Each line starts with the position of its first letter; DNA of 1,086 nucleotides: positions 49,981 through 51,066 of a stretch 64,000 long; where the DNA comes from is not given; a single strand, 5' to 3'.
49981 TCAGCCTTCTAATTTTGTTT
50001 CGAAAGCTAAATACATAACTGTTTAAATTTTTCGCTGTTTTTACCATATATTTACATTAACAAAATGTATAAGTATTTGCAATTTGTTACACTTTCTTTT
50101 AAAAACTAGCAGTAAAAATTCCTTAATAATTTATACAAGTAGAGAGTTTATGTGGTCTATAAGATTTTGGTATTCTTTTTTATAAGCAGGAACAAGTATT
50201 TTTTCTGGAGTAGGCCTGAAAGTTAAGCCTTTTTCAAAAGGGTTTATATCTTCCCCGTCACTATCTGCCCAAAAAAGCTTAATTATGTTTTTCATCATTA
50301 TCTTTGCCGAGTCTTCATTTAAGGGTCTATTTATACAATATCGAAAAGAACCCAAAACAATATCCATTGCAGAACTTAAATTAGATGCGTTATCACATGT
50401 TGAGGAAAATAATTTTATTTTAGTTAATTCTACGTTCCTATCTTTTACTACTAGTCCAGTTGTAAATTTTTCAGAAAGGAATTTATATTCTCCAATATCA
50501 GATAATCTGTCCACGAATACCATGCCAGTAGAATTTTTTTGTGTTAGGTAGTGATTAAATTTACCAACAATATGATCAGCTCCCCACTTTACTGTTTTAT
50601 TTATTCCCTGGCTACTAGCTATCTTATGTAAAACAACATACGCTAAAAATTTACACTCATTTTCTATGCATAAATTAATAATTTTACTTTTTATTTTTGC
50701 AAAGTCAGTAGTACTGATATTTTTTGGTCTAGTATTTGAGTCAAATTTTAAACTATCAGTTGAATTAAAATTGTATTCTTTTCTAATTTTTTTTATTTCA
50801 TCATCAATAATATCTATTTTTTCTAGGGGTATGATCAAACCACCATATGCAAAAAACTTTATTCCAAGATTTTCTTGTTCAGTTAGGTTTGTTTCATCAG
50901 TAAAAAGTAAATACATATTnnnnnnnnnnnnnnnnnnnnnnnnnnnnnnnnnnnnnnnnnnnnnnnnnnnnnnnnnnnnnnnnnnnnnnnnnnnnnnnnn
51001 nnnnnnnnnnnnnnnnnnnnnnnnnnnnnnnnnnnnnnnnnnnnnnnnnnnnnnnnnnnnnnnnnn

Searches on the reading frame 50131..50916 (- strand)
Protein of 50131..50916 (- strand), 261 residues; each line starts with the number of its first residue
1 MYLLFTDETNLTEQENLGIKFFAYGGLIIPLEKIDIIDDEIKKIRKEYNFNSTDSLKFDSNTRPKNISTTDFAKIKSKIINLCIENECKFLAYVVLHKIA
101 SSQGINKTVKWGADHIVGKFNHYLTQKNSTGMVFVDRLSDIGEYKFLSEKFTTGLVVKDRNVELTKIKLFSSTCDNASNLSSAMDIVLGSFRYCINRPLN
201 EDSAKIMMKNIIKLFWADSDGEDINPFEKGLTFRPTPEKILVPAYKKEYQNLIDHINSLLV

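Call 29: search_protein_families(library=pfam, proteins=[window:50131-50916:-], max_evalue=0.01)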
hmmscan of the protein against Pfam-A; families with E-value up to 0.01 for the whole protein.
window:50131-50916:- (261 aa): 0 families

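Call 59: search_protein_families(library=padloc, proteins=[window:50131-50916:-], max_evalue=1)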
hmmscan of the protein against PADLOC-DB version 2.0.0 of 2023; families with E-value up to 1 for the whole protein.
window:50131-50916:- (261 aa): 1 family
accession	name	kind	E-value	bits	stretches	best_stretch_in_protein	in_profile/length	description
PDLC04353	PDC-M04A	-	1.2e-05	22.8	1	2-212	5-202/232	-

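Call 60: search_protein_families(library=phrogs, proteins=[window:50131-50916:-], max_evalue=1)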
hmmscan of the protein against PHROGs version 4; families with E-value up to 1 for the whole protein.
window:50131-50916:- (261 aa): 2 families
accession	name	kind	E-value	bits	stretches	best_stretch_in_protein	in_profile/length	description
phrog_21343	-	unknown function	0.18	12.9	1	72-125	22-74/77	-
phrog_9225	-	unknown function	0.33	11.1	1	151-220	93-159/293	-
